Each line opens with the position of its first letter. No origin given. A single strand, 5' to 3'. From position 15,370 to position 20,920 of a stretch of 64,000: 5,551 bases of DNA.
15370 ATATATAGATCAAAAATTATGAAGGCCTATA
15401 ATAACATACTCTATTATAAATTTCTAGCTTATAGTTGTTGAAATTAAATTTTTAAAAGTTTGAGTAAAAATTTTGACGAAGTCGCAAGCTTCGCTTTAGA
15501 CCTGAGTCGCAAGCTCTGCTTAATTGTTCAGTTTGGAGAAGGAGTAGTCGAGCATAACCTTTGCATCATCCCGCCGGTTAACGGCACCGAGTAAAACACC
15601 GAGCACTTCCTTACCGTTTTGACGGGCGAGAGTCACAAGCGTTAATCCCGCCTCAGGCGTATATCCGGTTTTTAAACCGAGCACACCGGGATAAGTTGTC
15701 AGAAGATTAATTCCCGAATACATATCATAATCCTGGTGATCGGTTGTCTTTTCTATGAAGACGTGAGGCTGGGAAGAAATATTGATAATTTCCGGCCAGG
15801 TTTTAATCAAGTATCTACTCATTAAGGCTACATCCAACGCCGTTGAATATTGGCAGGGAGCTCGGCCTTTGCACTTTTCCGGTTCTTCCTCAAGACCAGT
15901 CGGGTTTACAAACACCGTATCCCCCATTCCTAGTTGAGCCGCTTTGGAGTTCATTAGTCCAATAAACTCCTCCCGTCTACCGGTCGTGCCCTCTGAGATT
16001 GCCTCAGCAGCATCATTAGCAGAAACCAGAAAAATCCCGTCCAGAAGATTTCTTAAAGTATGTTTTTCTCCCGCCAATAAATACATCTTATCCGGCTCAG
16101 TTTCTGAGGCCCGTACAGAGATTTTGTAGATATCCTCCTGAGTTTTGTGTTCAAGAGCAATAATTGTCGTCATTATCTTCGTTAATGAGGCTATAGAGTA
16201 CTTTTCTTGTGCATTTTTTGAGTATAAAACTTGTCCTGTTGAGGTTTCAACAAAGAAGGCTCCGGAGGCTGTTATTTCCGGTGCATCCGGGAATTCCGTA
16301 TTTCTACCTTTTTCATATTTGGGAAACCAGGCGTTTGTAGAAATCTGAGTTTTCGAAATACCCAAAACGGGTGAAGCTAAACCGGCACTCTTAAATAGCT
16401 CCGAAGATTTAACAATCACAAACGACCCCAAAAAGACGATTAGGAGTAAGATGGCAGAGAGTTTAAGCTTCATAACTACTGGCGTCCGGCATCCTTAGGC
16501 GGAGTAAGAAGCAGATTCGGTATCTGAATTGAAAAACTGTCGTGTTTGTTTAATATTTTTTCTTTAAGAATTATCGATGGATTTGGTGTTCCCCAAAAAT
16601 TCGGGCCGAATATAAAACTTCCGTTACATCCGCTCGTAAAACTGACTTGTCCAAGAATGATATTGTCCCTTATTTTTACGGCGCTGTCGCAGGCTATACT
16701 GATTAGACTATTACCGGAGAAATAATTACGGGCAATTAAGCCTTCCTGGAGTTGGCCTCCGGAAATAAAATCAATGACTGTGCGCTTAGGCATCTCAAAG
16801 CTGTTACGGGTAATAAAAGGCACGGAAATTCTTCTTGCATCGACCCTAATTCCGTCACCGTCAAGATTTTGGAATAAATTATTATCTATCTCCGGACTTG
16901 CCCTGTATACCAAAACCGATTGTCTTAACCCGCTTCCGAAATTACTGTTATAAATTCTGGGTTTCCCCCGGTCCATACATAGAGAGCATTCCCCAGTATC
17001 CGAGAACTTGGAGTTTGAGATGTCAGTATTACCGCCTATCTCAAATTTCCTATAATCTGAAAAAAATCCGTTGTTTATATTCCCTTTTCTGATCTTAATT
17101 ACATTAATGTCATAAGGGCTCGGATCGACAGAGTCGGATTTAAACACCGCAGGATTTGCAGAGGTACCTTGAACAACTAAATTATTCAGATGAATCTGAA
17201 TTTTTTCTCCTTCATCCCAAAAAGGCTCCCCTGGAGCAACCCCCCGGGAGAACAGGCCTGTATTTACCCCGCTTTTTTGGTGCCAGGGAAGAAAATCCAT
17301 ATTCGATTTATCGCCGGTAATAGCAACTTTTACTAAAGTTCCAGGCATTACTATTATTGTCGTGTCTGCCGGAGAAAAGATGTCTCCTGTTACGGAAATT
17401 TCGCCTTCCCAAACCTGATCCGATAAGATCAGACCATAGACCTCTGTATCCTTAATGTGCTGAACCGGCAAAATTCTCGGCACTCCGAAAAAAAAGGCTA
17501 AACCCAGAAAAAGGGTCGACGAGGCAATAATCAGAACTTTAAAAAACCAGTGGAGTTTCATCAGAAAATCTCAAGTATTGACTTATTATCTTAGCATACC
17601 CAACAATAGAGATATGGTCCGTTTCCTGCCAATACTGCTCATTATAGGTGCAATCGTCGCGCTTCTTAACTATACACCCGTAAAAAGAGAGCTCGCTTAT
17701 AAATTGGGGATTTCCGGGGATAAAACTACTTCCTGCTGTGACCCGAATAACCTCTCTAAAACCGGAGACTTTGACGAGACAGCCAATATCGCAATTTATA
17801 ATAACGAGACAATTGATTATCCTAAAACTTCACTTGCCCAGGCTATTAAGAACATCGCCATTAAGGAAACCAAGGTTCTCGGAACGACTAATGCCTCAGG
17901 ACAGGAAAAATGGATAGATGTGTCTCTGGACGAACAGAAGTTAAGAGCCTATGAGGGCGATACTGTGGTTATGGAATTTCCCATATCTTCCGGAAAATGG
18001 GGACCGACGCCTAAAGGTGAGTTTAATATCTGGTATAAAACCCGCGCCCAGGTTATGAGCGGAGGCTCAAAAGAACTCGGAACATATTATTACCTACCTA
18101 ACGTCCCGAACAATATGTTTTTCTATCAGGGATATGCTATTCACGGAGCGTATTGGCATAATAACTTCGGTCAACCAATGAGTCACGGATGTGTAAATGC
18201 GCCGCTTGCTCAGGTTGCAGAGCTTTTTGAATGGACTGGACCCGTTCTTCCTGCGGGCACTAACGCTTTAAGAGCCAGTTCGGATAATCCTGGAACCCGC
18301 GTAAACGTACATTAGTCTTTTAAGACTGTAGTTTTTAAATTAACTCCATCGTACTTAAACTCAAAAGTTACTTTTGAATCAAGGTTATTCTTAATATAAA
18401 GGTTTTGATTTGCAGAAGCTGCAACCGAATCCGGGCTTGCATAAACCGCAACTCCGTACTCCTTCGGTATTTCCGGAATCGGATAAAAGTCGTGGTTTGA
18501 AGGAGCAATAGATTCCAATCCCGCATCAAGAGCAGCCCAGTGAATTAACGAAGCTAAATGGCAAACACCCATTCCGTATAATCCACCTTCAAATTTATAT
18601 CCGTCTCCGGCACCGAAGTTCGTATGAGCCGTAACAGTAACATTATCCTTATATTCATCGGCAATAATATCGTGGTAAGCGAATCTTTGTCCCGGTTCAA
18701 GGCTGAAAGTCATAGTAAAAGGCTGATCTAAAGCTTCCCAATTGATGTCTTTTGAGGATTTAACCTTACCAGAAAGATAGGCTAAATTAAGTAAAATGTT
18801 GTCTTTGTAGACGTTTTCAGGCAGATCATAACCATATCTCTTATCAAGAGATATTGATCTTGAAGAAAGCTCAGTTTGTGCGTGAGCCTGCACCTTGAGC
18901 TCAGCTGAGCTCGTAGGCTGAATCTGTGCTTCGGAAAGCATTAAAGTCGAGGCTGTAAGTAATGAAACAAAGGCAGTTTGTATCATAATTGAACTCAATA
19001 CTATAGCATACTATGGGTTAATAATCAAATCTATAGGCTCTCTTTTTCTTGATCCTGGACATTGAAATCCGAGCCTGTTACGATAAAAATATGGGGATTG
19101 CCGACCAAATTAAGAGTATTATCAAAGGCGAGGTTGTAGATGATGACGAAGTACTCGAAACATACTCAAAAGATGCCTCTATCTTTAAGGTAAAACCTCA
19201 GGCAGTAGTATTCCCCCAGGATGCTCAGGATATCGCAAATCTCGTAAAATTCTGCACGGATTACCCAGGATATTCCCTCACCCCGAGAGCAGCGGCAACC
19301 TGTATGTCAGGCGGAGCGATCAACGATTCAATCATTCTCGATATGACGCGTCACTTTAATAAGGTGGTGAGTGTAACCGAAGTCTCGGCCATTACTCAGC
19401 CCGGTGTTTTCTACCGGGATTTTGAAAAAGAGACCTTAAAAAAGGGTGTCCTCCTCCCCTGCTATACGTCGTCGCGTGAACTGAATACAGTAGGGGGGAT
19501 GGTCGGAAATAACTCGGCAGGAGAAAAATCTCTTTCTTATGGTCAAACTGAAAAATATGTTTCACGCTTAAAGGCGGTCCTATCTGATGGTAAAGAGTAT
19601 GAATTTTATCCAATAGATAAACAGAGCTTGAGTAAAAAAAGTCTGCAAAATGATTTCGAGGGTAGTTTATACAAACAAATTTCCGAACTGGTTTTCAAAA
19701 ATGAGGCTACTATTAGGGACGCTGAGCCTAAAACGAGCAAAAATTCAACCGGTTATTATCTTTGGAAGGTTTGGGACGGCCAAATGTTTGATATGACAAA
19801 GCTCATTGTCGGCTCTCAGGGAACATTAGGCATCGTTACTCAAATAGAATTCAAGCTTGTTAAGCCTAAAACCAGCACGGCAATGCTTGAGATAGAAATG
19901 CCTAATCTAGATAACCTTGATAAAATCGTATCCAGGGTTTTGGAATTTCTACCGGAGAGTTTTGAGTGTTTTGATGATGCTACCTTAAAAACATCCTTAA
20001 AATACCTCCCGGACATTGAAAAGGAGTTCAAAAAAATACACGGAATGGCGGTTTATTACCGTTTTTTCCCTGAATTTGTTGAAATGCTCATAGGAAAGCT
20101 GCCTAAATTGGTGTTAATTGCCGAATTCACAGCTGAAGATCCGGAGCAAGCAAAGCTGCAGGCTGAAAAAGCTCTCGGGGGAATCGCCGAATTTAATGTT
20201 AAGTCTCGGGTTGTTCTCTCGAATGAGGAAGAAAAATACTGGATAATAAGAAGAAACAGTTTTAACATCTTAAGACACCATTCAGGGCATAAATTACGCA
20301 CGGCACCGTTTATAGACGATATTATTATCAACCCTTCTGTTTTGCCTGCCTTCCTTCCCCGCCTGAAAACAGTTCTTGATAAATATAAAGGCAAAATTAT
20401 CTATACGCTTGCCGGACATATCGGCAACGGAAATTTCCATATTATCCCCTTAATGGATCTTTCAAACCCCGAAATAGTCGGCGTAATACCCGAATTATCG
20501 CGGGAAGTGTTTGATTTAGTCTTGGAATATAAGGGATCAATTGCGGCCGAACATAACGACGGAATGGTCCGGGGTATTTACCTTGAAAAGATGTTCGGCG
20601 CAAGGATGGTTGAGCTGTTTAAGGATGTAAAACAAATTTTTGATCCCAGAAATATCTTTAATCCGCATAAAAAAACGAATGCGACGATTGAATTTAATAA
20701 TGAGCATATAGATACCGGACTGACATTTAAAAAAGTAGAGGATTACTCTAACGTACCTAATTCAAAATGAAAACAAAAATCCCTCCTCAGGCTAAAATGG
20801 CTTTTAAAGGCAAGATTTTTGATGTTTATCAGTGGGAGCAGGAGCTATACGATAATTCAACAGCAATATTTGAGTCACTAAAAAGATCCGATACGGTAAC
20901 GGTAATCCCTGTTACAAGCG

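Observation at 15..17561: Seventeen-kb single-strand glycan locus: CDP-6-deoxyhexose pathway, four GT2, two GT-C (ArnT/PMT-like) transferases, a kinase-like gene, beta-helix protein and D,D-carboxypeptidase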

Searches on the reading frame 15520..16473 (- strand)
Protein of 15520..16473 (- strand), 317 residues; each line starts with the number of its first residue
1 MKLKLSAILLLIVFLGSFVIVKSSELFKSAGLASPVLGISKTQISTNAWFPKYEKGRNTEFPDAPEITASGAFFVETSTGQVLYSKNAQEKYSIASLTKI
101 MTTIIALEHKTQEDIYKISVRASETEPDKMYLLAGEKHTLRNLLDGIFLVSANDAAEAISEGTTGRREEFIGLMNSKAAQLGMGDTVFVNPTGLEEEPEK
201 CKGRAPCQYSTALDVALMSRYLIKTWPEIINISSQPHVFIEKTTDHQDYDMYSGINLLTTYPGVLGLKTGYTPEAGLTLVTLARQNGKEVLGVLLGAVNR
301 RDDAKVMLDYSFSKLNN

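Call 4: search_protein_families(library=pfam, proteins=[window:15520-16473:-], max_evalue=0.01)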
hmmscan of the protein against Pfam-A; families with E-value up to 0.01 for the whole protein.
window:15520-16473:- (317 aa): 4 families
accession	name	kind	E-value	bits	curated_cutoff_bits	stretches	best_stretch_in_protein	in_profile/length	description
PF00768.25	Peptidase_S11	-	2.6e-53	181.4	27.6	1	62-297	5-237/239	D-alanyl-D-alanine carboxypeptidase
PF13354.11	Beta-lactamase2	-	0.00025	20.9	22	1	73-223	3-147/214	Beta-lactamase enzyme family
PF04960.20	Glutaminase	-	0.0022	17.7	27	1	73-142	20-90/286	Glutaminase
PF02113.21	Peptidase_S13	-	0.0059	15.8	22.8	1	65-109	12-58/444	D-Ala-D-Ala carboxypeptidase 3 (S13) family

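Call 16: search_protein_families(library=ncbifam, proteins=[window:15520-16473:-], max_evalue=0.01)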
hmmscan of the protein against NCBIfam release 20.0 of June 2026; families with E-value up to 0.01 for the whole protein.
window:15520-16473:- (317 aa): 10 families
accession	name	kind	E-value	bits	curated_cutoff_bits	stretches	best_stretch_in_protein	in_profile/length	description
NF038273.1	strep_PBP3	exception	6.5e-35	120.9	490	1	65-305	24-275/407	D-alanyl-D-alanine carboxypeptidase PBP3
NF038258.2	PBP4_Staph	exception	1.5e-27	96.4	500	1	73-297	44-279/366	penicillin-binding protein PBP4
NF008489.0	PRK11397.1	equivalog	9.7e-27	93.7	610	1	61-310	29-278/389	serine-type D-Ala-D-Ala carboxypeptidase DacD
NF007445.0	PRK10001.1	equivalog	9.3e-26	90.5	765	1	61-300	31-267/400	serine-type D-Ala-D-Ala carboxypeptidase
NF008059.0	PRK10793.1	equivalog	1.6e-22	79.8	694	1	59-311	36-288/403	D-alanyl-D-alanine carboxypeptidase DacA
NF008668.0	PRK11669.1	equivalog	1e-21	77.4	294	1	63-298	36-264/316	D-alanyl-D-alanine endopeptidase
NF000471.1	vanY_of_D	exception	2.6e-16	59.8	625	1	66-299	96-337/354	transpeptidase-like D-Ala-D-Ala carboxypeptidase VanY-D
NF033386.1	blaARL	exception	0.0001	21.8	620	1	70-197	38-159/282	ARL family class A beta-lactamase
NF002132.0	PRK00971.1-1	equivalog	0.00035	19.8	381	1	74-117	44-87/308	glutaminase B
TIGR03814.1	Gln_ase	equivalog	0.0014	17.8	255.4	1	73-125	34-87/300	glutaminase A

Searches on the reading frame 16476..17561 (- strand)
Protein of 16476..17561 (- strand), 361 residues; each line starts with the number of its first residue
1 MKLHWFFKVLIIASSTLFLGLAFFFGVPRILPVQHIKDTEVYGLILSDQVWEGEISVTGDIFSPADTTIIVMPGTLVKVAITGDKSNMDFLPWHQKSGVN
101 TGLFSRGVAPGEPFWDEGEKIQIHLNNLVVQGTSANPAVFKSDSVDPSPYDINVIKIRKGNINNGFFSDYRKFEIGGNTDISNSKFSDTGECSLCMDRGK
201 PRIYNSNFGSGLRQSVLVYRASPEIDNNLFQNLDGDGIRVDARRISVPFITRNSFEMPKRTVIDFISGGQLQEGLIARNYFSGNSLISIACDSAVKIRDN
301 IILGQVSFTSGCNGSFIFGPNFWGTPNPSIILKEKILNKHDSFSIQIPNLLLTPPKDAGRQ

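Call 4: search_protein_families(library=pfam, proteins=[window:16476-17561:-], max_evalue=0.01)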
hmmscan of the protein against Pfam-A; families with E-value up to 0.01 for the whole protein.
window:16476-17561:- (361 aa): 0 families

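Call 16: search_protein_families(library=ncbifam, proteins=[window:16476-17561:-], max_evalue=0.01)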
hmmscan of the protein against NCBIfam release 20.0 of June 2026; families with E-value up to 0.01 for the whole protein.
window:16476-17561:- (361 aa): 0 families

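Call 18: search_protein_families(library=pfam, proteins=[window:16476-17561:-], max_evalue=10)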
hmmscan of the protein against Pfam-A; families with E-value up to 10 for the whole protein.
window:16476-17561:- (361 aa): 1 family
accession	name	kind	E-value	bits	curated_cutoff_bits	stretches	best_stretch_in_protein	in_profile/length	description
PF07602.17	DUF1565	-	0.038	13.7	20.3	1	213-304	124-197/257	Protein of unknown function (DUF1565)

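Call 58: search_protein_families(library=padloc, proteins=[window:16476-17561:-], max_evalue=0.01)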
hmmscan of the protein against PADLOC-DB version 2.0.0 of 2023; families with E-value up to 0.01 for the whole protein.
window:16476-17561:- (361 aa): 0 families

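Call 93: search_solved_structures(query=window:16476-17561:-, max_evalue=10)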
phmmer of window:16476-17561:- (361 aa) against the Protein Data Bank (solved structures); distinct sequences matched with E-value up to 10: 1.
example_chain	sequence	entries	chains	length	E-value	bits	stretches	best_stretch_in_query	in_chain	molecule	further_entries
1xr5_A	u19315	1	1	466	0.46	12.6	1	275-320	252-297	Genome polyprotein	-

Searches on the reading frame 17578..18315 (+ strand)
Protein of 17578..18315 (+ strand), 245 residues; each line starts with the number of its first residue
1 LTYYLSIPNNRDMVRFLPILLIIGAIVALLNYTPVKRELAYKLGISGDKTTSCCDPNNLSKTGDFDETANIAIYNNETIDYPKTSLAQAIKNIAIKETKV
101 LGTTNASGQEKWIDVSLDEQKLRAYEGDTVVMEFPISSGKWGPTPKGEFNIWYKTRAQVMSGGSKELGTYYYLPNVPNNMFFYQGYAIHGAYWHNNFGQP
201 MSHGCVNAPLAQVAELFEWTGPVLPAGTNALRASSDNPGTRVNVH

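Call 4: search_protein_families(library=pfam, proteins=[window:17578-18315:+], max_evalue=0.01)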
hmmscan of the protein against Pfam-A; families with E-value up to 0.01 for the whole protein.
window:17578-18315:+ (245 aa): 1 family
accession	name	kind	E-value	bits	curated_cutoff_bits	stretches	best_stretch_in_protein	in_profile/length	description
PF03734.19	YkuD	-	9.5e-22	78.6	23.4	1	111-243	2-145/146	L,D-transpeptidase catalytic domain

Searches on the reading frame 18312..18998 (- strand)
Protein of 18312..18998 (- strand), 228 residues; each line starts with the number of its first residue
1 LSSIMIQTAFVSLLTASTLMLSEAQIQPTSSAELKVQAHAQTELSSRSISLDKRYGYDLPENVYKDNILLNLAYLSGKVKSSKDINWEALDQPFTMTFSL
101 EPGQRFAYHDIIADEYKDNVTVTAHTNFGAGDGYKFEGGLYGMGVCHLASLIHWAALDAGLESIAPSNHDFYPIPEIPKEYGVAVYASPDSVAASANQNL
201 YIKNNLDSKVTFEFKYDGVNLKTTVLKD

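Call 4: search_protein_families(library=pfam, proteins=[window:18312-18998:-], max_evalue=0.01)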
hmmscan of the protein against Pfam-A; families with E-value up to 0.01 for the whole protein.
window:18312-18998:- (228 aa): 1 family
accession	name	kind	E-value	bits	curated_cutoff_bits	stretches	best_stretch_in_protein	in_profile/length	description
PF04294.18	VanW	-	3.9e-10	39.8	27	1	99-224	17-128/130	VanW like protein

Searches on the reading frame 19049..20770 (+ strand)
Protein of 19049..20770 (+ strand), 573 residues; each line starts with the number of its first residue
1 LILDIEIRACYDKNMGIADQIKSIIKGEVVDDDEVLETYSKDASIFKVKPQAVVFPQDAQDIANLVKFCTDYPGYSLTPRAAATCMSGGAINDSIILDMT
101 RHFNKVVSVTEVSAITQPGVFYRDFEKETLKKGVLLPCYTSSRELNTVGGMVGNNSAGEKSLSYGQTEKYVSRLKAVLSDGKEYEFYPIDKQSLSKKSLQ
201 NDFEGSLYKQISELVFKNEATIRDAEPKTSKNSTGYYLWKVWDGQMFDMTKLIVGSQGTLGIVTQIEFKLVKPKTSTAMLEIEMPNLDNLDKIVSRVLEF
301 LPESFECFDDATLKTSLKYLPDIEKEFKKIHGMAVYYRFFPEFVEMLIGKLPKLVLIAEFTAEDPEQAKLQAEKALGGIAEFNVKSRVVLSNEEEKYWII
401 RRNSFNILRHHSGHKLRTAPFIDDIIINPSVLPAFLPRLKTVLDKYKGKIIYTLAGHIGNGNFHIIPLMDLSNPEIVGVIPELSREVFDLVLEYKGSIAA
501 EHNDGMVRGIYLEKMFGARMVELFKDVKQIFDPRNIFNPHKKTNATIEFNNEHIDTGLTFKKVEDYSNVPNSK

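Call 4: search_protein_families(library=pfam, proteins=[window:19049-20770:+], max_evalue=0.01)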
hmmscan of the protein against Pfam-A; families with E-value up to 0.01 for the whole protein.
window:19049-20770:+ (573 aa): 2 families
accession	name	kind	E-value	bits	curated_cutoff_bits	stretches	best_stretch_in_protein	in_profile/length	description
PF02913.24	FAD-oxidase_C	-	2.7e-36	126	21.2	1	282-541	10-247/248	FAD linked oxidases, C-terminal domain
PF01565.28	FAD_binding_4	-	4.4e-26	91.7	26.4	1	50-184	1-136/139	FAD binding domain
